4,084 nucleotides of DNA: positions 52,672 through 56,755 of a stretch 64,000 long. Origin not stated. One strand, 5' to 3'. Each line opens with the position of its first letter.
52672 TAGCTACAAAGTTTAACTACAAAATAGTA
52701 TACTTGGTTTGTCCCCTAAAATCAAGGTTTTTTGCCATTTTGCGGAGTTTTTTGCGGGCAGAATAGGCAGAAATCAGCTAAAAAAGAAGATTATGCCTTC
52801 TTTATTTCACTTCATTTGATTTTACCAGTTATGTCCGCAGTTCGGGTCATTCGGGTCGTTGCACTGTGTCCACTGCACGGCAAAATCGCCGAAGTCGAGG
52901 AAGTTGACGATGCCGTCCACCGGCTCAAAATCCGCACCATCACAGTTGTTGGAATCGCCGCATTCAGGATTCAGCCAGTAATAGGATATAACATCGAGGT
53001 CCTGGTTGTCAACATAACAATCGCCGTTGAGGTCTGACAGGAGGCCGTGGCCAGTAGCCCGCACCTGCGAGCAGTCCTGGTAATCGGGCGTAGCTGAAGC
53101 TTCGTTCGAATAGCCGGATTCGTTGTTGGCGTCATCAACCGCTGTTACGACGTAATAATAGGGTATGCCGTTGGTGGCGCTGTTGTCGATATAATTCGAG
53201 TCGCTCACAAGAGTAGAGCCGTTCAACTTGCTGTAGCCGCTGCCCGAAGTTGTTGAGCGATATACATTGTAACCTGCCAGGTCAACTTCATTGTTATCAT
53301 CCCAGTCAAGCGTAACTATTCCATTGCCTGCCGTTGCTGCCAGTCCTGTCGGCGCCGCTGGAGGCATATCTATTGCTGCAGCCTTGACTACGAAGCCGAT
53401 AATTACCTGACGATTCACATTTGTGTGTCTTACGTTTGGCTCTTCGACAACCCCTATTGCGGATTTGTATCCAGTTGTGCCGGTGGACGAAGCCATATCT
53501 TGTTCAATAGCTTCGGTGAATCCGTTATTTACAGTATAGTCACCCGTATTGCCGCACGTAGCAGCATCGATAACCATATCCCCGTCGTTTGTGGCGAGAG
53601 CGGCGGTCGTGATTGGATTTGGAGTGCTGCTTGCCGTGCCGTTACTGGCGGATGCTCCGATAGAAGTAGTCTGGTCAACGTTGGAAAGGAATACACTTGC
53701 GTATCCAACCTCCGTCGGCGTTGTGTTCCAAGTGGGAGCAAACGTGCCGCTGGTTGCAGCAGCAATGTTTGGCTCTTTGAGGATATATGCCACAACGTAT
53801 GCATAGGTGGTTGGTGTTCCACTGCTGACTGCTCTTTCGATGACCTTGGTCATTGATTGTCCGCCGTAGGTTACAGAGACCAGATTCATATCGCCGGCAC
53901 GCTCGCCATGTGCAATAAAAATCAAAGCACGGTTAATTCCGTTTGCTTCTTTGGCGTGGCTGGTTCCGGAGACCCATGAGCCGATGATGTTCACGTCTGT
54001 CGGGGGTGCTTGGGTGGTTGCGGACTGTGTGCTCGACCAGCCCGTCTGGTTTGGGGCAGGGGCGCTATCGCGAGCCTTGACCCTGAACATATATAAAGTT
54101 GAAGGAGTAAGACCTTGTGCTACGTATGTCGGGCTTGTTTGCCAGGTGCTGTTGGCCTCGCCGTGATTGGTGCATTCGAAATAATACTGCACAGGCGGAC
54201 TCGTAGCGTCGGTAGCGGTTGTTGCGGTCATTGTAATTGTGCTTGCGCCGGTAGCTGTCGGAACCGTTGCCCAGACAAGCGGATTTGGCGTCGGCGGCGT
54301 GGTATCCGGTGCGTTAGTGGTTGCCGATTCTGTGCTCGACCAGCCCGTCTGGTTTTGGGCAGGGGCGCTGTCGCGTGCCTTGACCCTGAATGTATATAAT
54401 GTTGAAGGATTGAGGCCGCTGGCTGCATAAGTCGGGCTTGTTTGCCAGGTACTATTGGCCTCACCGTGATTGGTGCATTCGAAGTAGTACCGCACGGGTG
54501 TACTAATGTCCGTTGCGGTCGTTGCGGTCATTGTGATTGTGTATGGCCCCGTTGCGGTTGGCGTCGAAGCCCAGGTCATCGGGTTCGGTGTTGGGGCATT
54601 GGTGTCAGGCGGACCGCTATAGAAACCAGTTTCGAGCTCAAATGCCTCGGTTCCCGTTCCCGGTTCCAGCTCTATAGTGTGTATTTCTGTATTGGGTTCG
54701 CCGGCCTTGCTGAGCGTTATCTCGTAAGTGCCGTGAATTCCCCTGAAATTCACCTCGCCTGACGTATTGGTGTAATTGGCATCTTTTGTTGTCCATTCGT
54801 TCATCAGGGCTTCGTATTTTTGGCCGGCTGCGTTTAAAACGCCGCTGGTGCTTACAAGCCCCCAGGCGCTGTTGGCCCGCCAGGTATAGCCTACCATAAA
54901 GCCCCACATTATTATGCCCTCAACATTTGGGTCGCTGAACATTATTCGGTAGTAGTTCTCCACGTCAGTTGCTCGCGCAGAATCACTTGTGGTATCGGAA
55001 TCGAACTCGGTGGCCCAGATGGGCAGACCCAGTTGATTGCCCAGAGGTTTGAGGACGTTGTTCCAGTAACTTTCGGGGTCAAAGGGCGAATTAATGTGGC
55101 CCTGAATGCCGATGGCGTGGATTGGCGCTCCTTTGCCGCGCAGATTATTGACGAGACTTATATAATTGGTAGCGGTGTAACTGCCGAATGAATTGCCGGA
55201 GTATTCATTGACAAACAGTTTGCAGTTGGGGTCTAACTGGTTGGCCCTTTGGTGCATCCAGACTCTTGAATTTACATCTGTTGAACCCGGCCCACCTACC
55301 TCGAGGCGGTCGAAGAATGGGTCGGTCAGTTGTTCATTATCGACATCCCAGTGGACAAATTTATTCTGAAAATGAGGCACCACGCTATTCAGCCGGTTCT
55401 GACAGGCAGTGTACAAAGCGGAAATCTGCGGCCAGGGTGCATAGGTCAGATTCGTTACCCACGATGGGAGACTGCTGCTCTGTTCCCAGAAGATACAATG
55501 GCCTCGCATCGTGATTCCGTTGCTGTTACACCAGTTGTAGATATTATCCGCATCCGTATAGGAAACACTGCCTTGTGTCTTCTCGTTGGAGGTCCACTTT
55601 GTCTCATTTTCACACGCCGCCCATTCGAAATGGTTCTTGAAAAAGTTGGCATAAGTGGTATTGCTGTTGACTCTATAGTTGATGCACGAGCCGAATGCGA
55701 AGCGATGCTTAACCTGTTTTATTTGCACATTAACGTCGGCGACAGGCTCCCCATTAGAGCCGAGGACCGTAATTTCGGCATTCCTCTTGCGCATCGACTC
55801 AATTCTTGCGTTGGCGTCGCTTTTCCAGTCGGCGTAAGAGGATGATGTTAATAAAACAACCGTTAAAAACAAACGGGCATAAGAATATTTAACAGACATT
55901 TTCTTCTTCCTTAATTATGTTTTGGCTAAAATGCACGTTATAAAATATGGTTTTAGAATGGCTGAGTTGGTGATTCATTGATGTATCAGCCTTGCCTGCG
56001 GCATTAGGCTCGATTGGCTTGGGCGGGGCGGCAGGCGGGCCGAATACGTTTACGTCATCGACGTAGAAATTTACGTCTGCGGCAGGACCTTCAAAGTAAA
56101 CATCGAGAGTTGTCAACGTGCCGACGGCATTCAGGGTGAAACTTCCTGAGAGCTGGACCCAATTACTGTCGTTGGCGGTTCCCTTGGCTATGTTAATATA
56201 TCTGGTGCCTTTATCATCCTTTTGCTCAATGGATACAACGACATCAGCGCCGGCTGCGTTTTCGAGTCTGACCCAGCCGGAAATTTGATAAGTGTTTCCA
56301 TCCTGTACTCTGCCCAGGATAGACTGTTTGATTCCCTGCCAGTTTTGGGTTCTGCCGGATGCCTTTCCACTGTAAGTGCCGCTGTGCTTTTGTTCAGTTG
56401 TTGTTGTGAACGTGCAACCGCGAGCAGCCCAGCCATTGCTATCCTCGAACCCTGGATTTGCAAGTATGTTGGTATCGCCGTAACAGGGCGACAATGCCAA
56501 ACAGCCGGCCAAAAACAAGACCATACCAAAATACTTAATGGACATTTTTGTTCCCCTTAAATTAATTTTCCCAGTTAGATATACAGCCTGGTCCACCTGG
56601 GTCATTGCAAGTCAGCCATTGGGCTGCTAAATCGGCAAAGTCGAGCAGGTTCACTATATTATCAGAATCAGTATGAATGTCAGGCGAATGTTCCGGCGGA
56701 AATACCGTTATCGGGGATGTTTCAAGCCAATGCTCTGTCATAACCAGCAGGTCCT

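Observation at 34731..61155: Five-site LacI-type operator regulon linking PEP-CTERM proteins, a LamG protein, the GH30/GH10 array and the regulator itself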

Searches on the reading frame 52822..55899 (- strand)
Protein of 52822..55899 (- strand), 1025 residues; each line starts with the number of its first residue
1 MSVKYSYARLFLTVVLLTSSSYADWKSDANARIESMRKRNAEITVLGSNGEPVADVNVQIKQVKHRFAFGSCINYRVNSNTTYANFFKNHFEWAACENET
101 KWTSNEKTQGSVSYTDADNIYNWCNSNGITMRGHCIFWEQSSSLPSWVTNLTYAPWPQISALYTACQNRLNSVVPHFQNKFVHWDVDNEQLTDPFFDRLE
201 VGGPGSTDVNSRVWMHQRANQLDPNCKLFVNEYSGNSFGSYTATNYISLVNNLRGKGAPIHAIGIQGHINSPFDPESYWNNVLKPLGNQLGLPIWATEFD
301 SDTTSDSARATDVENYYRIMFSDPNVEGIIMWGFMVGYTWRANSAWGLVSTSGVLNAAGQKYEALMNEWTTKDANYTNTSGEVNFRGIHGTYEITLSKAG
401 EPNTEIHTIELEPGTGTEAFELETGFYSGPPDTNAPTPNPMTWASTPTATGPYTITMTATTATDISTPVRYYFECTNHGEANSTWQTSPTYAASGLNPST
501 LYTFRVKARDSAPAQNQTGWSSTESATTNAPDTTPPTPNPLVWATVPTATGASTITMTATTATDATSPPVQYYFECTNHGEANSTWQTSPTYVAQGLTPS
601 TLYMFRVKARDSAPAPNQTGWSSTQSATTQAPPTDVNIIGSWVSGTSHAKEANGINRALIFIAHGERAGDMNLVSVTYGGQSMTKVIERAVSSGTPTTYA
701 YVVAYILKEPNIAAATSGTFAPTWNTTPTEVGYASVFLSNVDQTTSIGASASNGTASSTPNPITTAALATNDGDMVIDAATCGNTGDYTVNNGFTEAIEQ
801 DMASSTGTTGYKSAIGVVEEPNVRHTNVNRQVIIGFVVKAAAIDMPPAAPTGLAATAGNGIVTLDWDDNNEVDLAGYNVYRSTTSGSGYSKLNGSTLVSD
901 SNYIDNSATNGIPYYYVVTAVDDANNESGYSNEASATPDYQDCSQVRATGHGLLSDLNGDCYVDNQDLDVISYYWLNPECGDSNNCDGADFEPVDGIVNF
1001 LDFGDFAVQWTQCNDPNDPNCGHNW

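Call 10: search_protein_families(library=pfam, proteins=[window:52822-55899:-], max_evalue=0.001)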
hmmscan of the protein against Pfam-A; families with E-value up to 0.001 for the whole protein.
window:52822-55899:- (1025 aa): 4 families
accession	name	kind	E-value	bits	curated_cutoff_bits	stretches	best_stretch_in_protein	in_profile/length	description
PF00331.26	Glyco_hydro_10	-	1.2e-48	166.4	22.1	1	63-349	6-289/311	Glycosyl hydrolase family 10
PF00041.27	fn3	-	5e-08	33.5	25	0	470-512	31-72/84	Fibronectin type III domain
PF25059.1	FN3_DSCAM-DSCAML_C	-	9.8e-05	23.1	39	0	584-622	39-77/89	DSCAM/DSCAML C-terminal Fn3-like domain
PF25788.1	Ig_Rha78A_N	-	0.00027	21.6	27.4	0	477-528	52-101/105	Rha78A-like, N-terminal immunoglobulin domain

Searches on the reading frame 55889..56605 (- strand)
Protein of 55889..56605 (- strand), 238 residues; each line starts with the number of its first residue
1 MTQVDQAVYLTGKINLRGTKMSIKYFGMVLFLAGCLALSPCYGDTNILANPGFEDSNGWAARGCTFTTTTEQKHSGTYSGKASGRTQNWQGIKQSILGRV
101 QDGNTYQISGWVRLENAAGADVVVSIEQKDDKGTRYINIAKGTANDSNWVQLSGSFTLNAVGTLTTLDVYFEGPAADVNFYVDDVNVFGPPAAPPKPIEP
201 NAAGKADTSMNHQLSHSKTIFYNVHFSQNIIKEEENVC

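Call 10: search_protein_families(library=pfam, proteins=[window:55889-56605:-], max_evalue=0.001)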
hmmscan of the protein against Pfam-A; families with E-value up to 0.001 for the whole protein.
window:55889-56605:- (238 aa): 1 family
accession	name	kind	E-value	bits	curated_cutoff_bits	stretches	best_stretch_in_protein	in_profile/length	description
PF02018.23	CBM_4_9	-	7e-31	107.9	25.9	1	46-175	2-134/136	Carbohydrate binding domain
